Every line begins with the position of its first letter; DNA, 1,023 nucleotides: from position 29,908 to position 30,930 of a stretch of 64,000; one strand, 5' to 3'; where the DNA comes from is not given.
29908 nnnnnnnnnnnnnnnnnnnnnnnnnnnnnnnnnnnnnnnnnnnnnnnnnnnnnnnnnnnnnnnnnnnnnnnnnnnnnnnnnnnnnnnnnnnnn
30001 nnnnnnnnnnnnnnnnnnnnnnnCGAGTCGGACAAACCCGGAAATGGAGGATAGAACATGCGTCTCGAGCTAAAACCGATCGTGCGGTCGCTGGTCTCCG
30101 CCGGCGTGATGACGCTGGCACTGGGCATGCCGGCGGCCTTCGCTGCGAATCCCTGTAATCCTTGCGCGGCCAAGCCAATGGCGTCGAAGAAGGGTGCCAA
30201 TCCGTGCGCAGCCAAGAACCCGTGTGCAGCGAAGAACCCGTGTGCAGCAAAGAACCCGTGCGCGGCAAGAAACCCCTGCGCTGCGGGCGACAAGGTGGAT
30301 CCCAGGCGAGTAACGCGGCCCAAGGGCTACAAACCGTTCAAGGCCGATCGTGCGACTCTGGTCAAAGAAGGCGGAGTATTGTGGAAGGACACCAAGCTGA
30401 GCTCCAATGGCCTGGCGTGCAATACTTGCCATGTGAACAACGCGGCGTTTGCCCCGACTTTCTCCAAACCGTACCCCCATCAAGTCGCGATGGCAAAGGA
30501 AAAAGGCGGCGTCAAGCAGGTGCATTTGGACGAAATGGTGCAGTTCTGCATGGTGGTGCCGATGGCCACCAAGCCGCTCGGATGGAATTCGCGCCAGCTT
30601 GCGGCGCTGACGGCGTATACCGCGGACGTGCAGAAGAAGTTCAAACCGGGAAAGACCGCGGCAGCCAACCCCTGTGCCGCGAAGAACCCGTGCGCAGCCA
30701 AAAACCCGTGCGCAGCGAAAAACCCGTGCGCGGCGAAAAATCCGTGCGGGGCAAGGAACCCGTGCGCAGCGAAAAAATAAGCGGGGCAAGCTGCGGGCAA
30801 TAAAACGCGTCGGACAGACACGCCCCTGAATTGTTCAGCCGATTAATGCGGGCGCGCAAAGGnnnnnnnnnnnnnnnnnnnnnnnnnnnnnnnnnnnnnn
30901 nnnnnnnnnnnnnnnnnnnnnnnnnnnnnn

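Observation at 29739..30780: Tandem secreted proteins built from NPCAAK hexapeptide (18-bp) repeats, one embedding a c-type haem domain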

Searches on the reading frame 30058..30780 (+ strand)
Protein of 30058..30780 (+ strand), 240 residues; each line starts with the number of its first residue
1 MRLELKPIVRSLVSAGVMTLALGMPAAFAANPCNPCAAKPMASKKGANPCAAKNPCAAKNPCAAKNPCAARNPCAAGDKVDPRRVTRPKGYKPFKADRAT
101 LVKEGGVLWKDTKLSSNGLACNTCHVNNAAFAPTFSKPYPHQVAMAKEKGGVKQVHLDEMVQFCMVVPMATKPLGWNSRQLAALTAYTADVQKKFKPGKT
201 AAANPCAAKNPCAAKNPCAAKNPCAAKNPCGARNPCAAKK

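Call 3: search_protein_families(library=pfam, proteins=[window:30058-30780:+], max_evalue=1)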
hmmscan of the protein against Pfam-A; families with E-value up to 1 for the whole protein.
window:30058-30780:+ (240 aa): 2 families
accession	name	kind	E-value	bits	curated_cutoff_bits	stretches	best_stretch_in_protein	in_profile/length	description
PF21342.2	SoxA-TsdA_cyt-c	-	9.5e-06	26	27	1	105-190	2-81/88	SoxA/TsdA, cytochrome c domain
PF03150.19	CCP_MauG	-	0.0012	20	25.6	1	105-134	7-37/149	Di-haem cytochrome c peroxidase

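Call 4: search_protein_families(library=ncbifam, proteins=[window:30058-30780:+], max_evalue=1)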
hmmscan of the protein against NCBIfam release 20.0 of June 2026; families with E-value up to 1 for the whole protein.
window:30058-30780:+ (240 aa): 2 families
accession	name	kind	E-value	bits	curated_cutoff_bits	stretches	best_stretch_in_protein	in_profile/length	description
TIGR04484.1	thiosulf_SoxA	equivalog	2.8e-05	23.5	110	1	101-191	5-89/212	sulfur oxidation c-type cytochrome SoxA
TIGR04039.1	MXAN_0977_Heme2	hypoth_equivalog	0.019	14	362.85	1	102-136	12-47/336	MbnH family di-heme enzyme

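Call 7: find_homologous_proteins(query=window:30058-30780:+)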
Query window:30058-30780:+ (240 aa): 1512 proteins with E <= 0.001 among 5335 candidates; the best 120 are listed.
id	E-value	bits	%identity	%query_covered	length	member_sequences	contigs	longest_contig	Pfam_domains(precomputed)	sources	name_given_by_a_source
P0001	4.3e-95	336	66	100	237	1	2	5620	PF21342.3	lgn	-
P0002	6.4e-86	306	60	88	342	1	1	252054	PF21342.3,PF03150.20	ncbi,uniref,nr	ncbi:hypothetical protein [Motiliproteus coralliicola]|uniref:hypothetical protein n=1 Tax=Motilipro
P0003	2.1e-84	301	62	95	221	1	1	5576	PF21342.3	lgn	-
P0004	2.1e-81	291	73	76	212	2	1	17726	-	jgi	jgi:cytochrome c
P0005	9.9e-81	289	63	93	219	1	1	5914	PF21342.3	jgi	jgi:cytochrome c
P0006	3.8e-80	287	64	93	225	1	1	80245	PF21342.3,PF03150.20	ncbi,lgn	ncbi:MAG: cytochrome C peroxidase [Pseudomonadota bacterium]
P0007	4.9e-80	287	60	97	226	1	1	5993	PF21342.3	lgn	-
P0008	8.5e-79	283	55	99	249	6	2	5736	PF21342.3,PF03150.20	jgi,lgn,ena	-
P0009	1.8e-78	282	52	100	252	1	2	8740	PF21342.3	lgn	-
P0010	7.1e-78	280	59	88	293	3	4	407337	PF21342.3,PF03150.20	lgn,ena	-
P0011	1.6e-77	279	62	93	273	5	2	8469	PF21342.3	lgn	-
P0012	1.9e-77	278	57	97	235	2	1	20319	PF21342.3,PF03150.20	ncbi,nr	ncbi:MAG: cytochrome C peroxidase [Gammaproteobacteria bacterium]|nr:cytochrome C peroxidase [Gammap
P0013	2.7e-77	278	58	99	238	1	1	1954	PF21342.3,PF03150.20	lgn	-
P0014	3.0e-77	278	59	99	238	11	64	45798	PF21342.3,PF03150.20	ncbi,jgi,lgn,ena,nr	ncbi:MAG: cytochrome C peroxidase [Gallionella sp.]|nr:cytochrome C peroxidase [Gallionella sp.] PIR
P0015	5.2e-77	277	61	86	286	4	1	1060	PF21342.3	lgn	-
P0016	1.2e-76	276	61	94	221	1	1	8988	PF21342.3,PF03150.20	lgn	-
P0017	3.9e-75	271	61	82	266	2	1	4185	PF21342.3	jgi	-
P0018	5.1e-75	270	61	100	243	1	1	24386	PF21342.3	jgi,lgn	jgi:hypothetical protein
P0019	6.7e-75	270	69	75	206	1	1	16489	PF21342.3,PF03150.20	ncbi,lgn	-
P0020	1.6e-74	269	59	95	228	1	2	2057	PF21342.3,PF03150.20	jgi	-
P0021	7.7e-74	266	78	64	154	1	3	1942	PF21342.3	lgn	-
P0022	3.2e-73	264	58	100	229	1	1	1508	PF21342.3,PF03150.20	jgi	-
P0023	5.4e-73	264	59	86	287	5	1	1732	PF21342.3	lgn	-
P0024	6.7e-73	263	62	81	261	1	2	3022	PF21342.3,PF03150.20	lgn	-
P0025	1.5e-72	262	58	88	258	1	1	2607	PF21342.3,PF03150.20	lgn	-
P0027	2.7e-72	261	58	98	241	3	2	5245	PF21342.3,PF03150.20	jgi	-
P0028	5.3e-72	260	60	92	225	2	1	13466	PF21342.3,PF03150.20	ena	-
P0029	8.2e-72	260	48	98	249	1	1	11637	PF21342.3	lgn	-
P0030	1.2e-71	259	58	92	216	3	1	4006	PF21342.3,PF03150.20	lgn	-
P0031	1.6e-71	259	51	99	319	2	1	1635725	PF21342.3,PF03150.20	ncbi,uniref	ncbi:c-type cytochrome [Zobellella aerophila]|uniref:Cytochrome c domain-containing protein n=1 Tax=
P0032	2.0e-71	259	52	90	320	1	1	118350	PF21342.3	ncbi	-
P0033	2.1e-71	258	69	66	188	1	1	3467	PF21342.3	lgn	-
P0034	2.2e-71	258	68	73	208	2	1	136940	PF21342.3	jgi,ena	-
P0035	3.6e-71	258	62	85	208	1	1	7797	PF21342.3,PF03150.20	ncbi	-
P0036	4.3e-71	257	57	94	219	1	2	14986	PF21342.3,PF03150.20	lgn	-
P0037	6.0e-71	257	63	90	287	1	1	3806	PF21342.3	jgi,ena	jgi:hypothetical protein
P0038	6.1e-71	257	60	94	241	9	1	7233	PF21342.3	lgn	-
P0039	7.8e-71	257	61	90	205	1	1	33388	PF21342.3,PF03150.20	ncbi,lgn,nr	ncbi:MAG: cytochrome C peroxidase [Betaproteobacteria bacterium]|nr:cytochrome C peroxidase [Betapro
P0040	9.4e-71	256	56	91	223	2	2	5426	PF21342.3,PF03150.20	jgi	jgi:cytochrome c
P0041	1.3e-70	256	56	95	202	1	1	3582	PF21342.3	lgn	-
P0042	1.3e-70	256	64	80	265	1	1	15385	PF21342.3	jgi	jgi:cytochrome c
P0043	1.4e-70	256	59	94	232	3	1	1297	PF21342.3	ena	-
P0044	1.4e-70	256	60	91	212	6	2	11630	PF21342.3,PF03150.20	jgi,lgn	jgi:cytochrome c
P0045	1.7e-70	256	55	99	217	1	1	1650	PF21342.3,PF03150.20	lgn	-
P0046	3.0e-70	255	64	80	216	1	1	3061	PF21342.3,PF03150.20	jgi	-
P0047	5.4e-70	254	60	86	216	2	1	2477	PF21342.3,PF03150.20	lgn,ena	-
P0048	5.9e-70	254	53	100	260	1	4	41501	PF21342.3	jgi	jgi:hypothetical protein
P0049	6.9e-70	254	61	87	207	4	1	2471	PF21342.3,PF03150.20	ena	-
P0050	8.2e-70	253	66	73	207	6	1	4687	PF21342.3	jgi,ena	-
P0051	1.1e-69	253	63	85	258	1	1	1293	PF21342.3,PF03150.20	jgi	jgi:hypothetical protein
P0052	1.4e-69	252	55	88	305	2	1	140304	PF21342.3,PF03150.20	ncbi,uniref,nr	ncbi:cytochrome c peroxidase [uncultured Oceanisphaera sp.]|uniref:c-type cytochrome n=1 Tax=uncultu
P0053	3.3e-69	251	57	97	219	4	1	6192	PF21342.3,PF03150.20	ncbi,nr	ncbi:MAG TPA: cytochrome c peroxidase [Gallionella sp.]|nr:cytochrome c peroxidase [Gallionella sp.]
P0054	5.1e-69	251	64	86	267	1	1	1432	PF21342.3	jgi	jgi:hypothetical protein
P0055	8.0e-69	250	68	62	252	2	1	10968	PF21342.3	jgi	-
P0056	1.8e-68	249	54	87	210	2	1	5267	PF21342.3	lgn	-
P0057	2.3e-68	249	62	83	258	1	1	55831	PF21342.3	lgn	-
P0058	2.5e-68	248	59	86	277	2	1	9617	PF21342.3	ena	-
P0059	2.5e-68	248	53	99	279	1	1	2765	PF21342.3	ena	-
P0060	5.4e-68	247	56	92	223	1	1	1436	PF21342.3,PF03150.20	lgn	-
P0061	5.5e-68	247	59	88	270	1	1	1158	PF03150.20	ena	-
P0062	7.9e-68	247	57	90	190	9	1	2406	PF21342.3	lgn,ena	-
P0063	1.0e-67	246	62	74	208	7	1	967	PF21342.3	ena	-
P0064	1.0e-67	246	56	96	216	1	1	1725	PF21342.3,PF03150.20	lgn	-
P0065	1.1e-67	246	67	73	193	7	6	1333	PF21342.3,PF03150.20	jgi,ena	-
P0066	1.5e-67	246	63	78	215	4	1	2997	PF21342.3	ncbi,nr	ncbi:MAG TPA: cytochrome C peroxidase [Candidatus Methylomirabilis sp.]|nr:cytochrome C peroxidase [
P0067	1.7e-67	246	54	95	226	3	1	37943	PF21342.3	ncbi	-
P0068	2.0e-67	245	52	95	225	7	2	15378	PF21342.3,PF03150.20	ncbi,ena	-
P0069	2.1e-67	245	55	95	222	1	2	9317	PF21342.3,PF03150.20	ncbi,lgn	-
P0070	2.1e-67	245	52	100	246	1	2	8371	PF21342.3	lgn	-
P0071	2.4e-67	245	60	88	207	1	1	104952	PF21342.3,PF03150.20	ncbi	-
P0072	2.8e-67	245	48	96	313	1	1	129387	PF21342.3,PF03150.20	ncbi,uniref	ncbi:c-type cytochrome [Oceanisphaera sp. W20_SRM_FM3]|uniref:c-type cytochrome n=1 Tax=Oceanisphaer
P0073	3.1e-67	245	58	89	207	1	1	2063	PF21342.3,PF03150.20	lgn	-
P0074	3.4e-67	245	54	97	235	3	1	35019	PF21342.3,PF03150.20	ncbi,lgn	-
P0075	3.8e-67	245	58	92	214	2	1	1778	PF21342.3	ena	-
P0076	4.7e-67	244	60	87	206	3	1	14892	PF21342.3,PF03150.20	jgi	-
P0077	4.7e-67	244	54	99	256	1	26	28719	PF21342.3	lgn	-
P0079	5.7e-67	244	52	95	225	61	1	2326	PF21342.3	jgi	jgi:hypothetical protein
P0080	7.7e-67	244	58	88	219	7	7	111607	PF21342.3,PF03150.20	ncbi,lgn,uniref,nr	ncbi:cytochrome c peroxidase [Pelomicrobium methylotrophicum]|uniref:Cytochrome C peroxidase n=1 Tax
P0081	8.8e-67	243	56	95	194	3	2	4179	PF21342.3,PF03150.20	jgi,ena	-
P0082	1.3e-66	243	58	91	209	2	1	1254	PF21342.3,PF03150.20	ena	-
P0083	1.3e-66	243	56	88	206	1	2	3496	PF21342.3,PF03150.20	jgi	jgi:cytochrome c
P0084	1.4e-66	243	64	76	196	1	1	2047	PF21342.3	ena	-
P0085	1.5e-66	243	58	90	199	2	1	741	PF21342.3,PF03150.20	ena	-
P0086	1.7e-66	242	61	83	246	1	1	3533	PF21342.3,PF03150.20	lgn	-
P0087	2.7e-66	242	60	87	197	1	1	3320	PF21342.3,PF03150.20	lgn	-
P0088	3.3e-66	241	52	100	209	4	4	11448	PF21342.3,PF03150.20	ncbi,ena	-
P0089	3.3e-66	241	57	91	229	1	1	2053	PF21342.3,PF03150.20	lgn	-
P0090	4.0e-66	241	67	67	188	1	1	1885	PF21342.3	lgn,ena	-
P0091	5.3e-66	241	59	85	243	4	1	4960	PF21342.3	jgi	jgi:cytochrome c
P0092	5.7e-66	241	65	72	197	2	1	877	PF21342.3,PF03150.20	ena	-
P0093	1.1e-65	240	58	96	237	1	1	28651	PF21342.3,PF03150.20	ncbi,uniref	ncbi:cytochrome c peroxidase, partial [Sedimenticola sp.]|uniref:c-type cytochrome n=1 Tax=Sedimenti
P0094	1.2e-65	240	53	95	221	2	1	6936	PF21342.3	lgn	-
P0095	1.3e-65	240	58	91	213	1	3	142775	PF21342.3,PF03150.20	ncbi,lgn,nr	ncbi:MAG: cytochrome C peroxidase [Gammaproteobacteria bacterium]|nr:cytochrome C peroxidase [Gammap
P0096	1.5e-65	239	59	83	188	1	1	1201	PF21342.3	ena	-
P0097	2.5e-65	239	52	92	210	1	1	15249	PF21342.3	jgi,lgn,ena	-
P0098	2.7e-65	238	62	60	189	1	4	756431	PF21342.3,PF03150.20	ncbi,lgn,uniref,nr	ncbi:cytochrome c peroxidase [Candidatus Accumulibacter sp. ACC003]|uniref:c-type cytochrome n=1 Tax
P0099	2.9e-65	238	59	86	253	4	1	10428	PF21342.3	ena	-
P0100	4.0e-65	238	56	89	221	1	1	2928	PF21342.3,PF03150.20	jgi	jgi:cytochrome c peroxidase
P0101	1.3e-64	236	58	88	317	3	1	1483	PF21342.3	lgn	-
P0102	2.0e-64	236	55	89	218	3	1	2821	PF21342.3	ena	-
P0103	3.7e-64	235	55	92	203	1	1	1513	PF21342.3,PF03150.20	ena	-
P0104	3.9e-64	235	55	89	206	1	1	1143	PF21342.3,PF03150.20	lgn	-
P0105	4.2e-64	235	55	92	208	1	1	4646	PF21342.3,PF03150.20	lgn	-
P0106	5.0e-64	234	53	89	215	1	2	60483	PF21342.3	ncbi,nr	ncbi:MAG: cytochrome C peroxidase [Magnetococcales bacterium]|nr:cytochrome C peroxidase [Magnetococ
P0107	5.1e-64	234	53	93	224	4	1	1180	PF21342.3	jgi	-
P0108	5.7e-64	234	50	95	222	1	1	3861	PF21342.3,PF03150.20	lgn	-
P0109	6.4e-64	234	64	90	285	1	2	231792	PF21342.3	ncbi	-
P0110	8.4e-64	234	52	95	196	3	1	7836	PF21342.3,PF03150.20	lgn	-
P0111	1.4e-63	233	58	86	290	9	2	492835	PF21342.3,PF03150.20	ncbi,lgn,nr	ncbi:MAG: cytochrome c peroxidase [Pseudomonadota bacterium]|nr:cytochrome c peroxidase [Pseudomonad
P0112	1.4e-63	233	57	92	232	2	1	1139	PF21342.3,PF03150.20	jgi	jgi:hypothetical protein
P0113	1.9e-63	232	56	89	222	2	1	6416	PF21342.3,PF03150.20,PF02389.21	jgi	jgi:cytochrome c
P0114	1.9e-63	232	50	95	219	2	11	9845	PF21342.3,PF03150.20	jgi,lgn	-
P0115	2.4e-63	232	60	77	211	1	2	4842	PF21342.3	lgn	-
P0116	2.4e-63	232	58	80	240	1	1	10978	PF21342.3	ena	-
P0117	3.2e-63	232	48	91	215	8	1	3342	PF21342.3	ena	-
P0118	4.1e-63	231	55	92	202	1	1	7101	PF21342.3,PF03150.20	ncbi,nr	ncbi:MAG: cytochrome c peroxidase [Methylophilaceae bacterium]|nr:cytochrome c peroxidase [Methyloph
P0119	4.1e-63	231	51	95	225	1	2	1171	PF21342.3,PF03150.20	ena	-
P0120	4.6e-63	231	52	100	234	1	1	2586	PF21342.3,PF03150.20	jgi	jgi:hypothetical protein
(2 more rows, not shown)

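Call 11: find_encoding_contigs(protein=P0002, flank=8000, max_places=2)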
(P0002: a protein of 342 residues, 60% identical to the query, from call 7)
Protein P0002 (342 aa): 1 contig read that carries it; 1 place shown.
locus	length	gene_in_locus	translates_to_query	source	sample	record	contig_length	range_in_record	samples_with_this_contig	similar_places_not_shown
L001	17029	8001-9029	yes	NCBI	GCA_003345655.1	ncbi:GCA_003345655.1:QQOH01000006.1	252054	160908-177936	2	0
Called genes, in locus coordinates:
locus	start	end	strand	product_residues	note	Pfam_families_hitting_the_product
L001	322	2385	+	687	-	PF00989:PAS (weak), PF00990:GGDEF, PF00563:EAL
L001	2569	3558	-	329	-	PF00491:Arginase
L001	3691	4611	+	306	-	PF00126:HTH_1, PF03466:LysR_substrate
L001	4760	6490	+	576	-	PF03485:Arg_tRNA_synt_N, PF00750:tRNA-synt_1d, PF05746:DALR_1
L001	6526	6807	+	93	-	-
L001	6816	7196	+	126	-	PF04892:VanZ-LLP1 (weak)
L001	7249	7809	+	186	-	PF00578:AhpC-TSA, PF08534:Redoxin, PF00085:Thioredoxin (weak), PF13098:Thioredoxin_2 (weak), PF13905:Thioredoxin_8 (weak)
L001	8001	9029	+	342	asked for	PF03150:CCP_MauG (faint), PF21342:SoxA-TsdA_cyt-c (weak)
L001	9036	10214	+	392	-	PF14522:Cytochrome_C7 (faint), PF22113:Mtrc-MtrF_II-IV_dom (faint), PF13435:Cytochrome_C554 (weak)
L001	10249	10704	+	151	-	-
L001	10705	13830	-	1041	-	PF00873:ACR_tran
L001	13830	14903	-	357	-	PF25973:BSH_CzcB (weak)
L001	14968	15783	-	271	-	-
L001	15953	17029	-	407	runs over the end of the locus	PF00009:GTP_EFTU, PF03144:GTP_EFTU_D2, PF03143:GTP_EFTU_D3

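Call 12: find_encoding_contigs(protein=P0098, flank=8000, max_places=2)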
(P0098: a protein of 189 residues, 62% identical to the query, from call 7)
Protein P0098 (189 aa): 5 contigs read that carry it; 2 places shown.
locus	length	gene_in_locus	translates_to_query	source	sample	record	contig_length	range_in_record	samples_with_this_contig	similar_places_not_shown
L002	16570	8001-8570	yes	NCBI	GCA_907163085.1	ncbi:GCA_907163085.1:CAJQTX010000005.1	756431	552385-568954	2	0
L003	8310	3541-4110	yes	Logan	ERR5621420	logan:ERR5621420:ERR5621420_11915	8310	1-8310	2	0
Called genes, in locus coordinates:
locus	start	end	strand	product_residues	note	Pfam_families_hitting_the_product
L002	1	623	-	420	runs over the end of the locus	-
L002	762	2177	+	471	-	PF01134:GIDA (faint), PF07992:Pyr_redox_2, PF13434:Lys_Orn_oxgnase (weak), PF13738:Pyr_redox_3 (weak), PF00070:Pyr_redox (weak), PF02852:Pyr_redox_dim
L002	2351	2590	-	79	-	PF00216:Bac_DNA_binding (weak)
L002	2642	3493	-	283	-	PF02900:LigB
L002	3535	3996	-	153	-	PF07681:DoxX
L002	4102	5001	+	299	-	PF00126:HTH_1, PF03466:LysR_substrate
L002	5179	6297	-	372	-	PF00724:Oxidored_FMN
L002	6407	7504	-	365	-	PF00753:Lactamase_B (faint)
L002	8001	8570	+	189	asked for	PF03150:CCP_MauG (weak), PF21342:SoxA-TsdA_cyt-c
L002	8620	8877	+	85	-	-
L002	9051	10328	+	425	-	PF22113:Mtrc-MtrF_II-IV_dom (faint), PF13435:Cytochrome_C554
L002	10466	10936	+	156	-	-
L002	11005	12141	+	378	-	PF04143:Sulf_transp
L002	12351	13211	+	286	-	PF00140:Sigma70_r1_2 (weak), PF04542:Sigma70_r2, PF04545:Sigma70_r4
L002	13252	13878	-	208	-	PF26971:TM-like_Thioredoxin-like_C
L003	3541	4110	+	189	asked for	PF03150:CCP_MauG (weak), PF21342:SoxA-TsdA_cyt-c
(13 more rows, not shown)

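Call 13: find_encoding_contigs(protein=P0014, flank=8000, max_places=2)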
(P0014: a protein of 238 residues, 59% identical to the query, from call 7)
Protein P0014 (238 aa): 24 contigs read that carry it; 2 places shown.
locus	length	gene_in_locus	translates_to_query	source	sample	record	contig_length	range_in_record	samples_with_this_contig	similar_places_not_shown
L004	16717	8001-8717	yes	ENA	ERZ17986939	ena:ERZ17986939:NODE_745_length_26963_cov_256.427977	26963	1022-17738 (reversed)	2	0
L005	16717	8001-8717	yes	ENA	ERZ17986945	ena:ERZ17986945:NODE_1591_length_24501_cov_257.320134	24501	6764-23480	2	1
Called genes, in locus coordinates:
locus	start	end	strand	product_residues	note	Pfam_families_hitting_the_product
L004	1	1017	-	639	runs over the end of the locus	PF14718:SLT_L, PF01464:SLT, PF27553:SLT_superhelical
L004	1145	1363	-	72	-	-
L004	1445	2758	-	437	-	PF16868:NMT1_3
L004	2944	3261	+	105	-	-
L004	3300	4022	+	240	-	PF22308:DUF6969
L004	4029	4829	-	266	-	PF03781:FGE-sulfatase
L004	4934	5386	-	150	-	PF03625:DUF302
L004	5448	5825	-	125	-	-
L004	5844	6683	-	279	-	PF13487:HD_5, PF01966:HD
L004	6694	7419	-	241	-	PF02683:DsbD_TM, PF13386:DsbD_2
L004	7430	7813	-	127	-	PF13899:Thioredoxin_7 (weak), PF00085:Thioredoxin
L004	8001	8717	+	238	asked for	PF03150:CCP_MauG (weak), PF21342:SoxA-TsdA_cyt-c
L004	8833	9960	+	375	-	PF04143:Sulf_transp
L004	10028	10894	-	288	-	PF04116:FA_hydroxylase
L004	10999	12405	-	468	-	PF03486:HI0933_like (faint), PF07992:Pyr_redox_2, PF13738:Pyr_redox_3 (weak), PF00070:Pyr_redox, PF02852:Pyr_redox_dim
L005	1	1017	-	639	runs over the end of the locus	PF14718:SLT_L, PF01464:SLT, PF27553:SLT_superhelical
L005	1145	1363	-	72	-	-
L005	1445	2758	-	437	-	PF16868:NMT1_3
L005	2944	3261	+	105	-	-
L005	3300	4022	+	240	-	PF22308:DUF6969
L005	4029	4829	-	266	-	PF03781:FGE-sulfatase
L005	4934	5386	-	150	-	PF03625:DUF302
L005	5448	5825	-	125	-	-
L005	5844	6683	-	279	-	PF13487:HD_5, PF01966:HD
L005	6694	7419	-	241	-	PF02683:DsbD_TM, PF13386:DsbD_2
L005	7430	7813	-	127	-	PF13899:Thioredoxin_7 (weak), PF00085:Thioredoxin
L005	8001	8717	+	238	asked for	PF03150:CCP_MauG (weak), PF21342:SoxA-TsdA_cyt-c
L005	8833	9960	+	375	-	PF04143:Sulf_transp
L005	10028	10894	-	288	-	PF04116:FA_hydroxylase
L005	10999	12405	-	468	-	PF03486:HI0933_like (faint), PF07992:Pyr_redox_2, PF13738:Pyr_redox_3 (weak), PF00070:Pyr_redox, PF02852:Pyr_redox_dim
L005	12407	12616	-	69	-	PF11431:Transport_MerF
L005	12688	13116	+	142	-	PF13411:MerR_1, PF00376:MerR, PF09278:MerR-DNA-bind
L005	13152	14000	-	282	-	PF02463:SMC_N (weak), PF00005:ABC_tran, PF13304:AAA_21 (weak)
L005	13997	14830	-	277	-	PF00528:BPD_transp_1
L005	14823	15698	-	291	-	PF00528:BPD_transp_1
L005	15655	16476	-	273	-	PF12849:PBP_like_2, PF13531:SBP_bac_11, PF12727:PBP_like (weak)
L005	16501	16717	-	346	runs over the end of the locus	PF01135:PCMT (weak), PF01209:Ubie_methyltran, PF13489:Methyltransf_23, PF13649:Methyltransf_25, PF13847:Methyltransf_31, PF08241:Methyltransf_11, PF08242:Methyltransf_12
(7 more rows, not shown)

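Call 15: search_solved_structures(query=window:30058-30780:+, max_evalue=10, show_alignments=4)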
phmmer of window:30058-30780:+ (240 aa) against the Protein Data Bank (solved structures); distinct sequences matched with E-value up to 10: 1.
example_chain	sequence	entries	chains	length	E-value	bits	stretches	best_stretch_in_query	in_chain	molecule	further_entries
8qae_A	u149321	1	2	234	1.8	11.4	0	148-184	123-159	sc-apCC-6-SLLA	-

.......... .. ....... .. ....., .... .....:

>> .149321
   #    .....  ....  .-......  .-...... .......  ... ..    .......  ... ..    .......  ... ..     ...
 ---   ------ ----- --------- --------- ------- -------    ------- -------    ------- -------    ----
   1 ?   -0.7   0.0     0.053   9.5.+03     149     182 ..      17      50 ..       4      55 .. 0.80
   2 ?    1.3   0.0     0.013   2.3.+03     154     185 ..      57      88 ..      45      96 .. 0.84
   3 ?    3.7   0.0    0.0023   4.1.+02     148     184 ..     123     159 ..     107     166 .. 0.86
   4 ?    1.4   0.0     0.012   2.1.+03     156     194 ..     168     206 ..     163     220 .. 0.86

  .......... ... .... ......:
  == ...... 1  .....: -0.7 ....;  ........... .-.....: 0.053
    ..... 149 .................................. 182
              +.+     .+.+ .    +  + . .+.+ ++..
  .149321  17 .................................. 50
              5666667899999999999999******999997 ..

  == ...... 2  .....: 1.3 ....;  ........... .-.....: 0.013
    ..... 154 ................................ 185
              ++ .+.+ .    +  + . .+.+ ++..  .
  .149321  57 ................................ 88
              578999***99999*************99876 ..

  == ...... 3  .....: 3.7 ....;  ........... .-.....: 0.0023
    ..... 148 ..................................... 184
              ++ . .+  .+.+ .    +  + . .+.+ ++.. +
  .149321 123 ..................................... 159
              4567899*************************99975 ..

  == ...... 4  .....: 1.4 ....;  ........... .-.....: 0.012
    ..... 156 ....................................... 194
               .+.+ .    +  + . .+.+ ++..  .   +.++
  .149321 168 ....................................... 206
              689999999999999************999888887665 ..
